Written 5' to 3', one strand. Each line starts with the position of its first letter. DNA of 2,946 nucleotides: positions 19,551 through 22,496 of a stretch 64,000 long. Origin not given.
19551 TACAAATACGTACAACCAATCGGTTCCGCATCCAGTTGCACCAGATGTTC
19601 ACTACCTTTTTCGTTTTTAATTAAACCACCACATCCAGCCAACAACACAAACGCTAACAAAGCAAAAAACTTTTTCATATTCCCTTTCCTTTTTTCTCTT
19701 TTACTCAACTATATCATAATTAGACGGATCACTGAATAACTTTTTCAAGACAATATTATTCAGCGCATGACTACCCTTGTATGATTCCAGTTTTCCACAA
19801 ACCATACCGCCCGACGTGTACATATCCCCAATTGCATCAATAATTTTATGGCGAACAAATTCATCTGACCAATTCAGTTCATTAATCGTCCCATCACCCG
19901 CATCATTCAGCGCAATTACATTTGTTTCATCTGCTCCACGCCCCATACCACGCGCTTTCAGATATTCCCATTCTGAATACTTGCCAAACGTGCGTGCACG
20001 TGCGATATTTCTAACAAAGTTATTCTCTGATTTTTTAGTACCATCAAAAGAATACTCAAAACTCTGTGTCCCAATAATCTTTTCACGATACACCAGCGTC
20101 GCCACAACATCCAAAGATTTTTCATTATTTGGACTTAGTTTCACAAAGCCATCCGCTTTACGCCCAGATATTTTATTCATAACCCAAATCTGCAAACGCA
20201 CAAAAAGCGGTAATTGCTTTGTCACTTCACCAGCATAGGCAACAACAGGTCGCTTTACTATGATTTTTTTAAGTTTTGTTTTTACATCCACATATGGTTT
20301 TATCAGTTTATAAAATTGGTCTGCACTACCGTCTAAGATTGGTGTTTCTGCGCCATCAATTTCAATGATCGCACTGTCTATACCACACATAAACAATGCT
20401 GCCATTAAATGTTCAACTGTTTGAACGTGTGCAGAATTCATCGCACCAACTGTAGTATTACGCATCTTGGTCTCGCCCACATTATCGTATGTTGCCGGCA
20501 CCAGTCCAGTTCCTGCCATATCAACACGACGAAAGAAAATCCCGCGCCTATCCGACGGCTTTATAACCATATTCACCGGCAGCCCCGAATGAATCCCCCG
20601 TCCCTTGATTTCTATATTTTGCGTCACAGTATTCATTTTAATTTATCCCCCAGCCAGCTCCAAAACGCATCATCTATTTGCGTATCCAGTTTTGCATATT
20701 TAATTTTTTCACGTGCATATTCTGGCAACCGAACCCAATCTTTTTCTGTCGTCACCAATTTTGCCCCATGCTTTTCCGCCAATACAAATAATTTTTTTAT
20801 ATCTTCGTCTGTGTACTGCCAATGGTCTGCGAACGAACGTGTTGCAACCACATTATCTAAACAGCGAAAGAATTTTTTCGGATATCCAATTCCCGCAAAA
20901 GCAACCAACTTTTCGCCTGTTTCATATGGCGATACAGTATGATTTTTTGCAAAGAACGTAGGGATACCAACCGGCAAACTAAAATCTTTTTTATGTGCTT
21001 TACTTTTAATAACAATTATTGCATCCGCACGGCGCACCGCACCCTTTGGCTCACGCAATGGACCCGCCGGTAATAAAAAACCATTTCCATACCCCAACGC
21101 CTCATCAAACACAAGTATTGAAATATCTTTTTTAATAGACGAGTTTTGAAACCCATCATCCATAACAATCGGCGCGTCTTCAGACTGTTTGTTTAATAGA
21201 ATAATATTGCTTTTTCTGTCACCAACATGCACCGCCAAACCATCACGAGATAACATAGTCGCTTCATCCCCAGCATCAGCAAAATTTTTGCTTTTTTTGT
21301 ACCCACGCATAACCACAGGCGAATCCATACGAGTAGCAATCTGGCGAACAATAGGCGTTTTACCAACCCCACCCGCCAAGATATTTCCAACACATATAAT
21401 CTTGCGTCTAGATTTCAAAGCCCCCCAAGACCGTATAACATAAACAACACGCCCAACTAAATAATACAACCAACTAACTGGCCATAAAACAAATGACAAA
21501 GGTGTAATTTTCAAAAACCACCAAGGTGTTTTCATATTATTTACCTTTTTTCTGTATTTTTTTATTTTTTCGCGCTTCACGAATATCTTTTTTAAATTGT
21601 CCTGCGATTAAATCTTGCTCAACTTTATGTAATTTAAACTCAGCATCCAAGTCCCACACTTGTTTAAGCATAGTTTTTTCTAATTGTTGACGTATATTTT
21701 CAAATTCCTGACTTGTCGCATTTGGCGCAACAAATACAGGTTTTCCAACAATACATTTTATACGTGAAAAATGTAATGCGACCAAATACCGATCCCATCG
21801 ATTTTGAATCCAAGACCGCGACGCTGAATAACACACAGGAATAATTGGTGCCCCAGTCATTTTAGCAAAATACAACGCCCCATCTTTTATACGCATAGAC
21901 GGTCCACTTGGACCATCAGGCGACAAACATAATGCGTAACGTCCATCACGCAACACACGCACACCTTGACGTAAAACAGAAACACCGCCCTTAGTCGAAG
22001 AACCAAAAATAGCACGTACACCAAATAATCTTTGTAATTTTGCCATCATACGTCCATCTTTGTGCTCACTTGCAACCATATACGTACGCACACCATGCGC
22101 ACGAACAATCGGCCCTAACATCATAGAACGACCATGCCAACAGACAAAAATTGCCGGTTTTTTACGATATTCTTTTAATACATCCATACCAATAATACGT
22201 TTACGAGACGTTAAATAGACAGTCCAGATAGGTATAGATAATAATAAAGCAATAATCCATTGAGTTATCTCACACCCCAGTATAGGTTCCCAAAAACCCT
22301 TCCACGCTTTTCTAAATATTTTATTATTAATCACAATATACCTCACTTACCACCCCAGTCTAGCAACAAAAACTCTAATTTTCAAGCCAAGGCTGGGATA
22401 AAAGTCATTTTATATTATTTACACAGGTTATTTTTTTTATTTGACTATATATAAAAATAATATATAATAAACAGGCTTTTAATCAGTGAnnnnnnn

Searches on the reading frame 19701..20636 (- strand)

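Call 59: search_protein_families(library=pfam, proteins=[window:19701-20636:-], max_evalue=0.001)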
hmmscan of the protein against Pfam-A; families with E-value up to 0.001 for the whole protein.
window:19701-20636:- (311 aa): 1 family
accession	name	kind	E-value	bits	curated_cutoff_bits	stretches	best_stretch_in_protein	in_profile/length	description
PF03331.19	LpxC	-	3.1e-70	237.2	27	1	2-301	2-267/268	UDP-3-O-acyl N-acetylglycosamine deacetylase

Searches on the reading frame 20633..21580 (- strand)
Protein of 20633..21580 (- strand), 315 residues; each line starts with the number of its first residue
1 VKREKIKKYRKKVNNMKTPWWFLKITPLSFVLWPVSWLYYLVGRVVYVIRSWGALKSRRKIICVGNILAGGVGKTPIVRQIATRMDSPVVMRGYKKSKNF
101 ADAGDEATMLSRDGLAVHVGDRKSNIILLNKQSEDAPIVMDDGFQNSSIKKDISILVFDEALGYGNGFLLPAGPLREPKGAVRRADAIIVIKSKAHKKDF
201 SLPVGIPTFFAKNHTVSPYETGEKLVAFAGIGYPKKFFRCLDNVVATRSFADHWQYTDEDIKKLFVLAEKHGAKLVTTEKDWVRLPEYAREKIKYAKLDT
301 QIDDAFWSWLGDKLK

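Call 59: search_protein_families(library=pfam, proteins=[window:20633-21580:-], max_evalue=0.001)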
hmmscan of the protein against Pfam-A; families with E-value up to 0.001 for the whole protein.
window:20633-21580:- (315 aa): 1 family
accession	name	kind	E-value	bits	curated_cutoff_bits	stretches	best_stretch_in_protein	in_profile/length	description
PF02606.20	LpxK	-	1.1e-62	212.5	27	1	29-314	2-327/328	Tetraacyldisaccharide-1-P 4'-kinase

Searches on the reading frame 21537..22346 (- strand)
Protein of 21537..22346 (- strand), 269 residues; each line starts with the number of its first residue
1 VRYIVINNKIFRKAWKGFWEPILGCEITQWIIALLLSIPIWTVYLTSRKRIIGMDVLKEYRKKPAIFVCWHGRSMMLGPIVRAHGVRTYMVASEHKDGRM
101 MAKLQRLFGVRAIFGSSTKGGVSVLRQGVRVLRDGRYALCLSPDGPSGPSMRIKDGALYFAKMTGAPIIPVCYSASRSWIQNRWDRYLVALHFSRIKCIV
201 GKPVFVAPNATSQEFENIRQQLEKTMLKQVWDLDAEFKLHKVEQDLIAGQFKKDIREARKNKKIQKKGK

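Call 59: search_protein_families(library=pfam, proteins=[window:21537-22346:-], max_evalue=0.001)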
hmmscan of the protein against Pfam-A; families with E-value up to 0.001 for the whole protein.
window:21537-22346:- (269 aa): 2 families
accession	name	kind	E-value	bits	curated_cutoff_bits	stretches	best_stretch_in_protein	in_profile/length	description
PF04028.18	DUF374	-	4.9e-18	64.9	26.8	1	85-149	5-68/69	Domain of unknown function (DUF374)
PF01553.26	Acyltransferase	-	9.7e-06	25.9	23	1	61-174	12-132/132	Acyltransferase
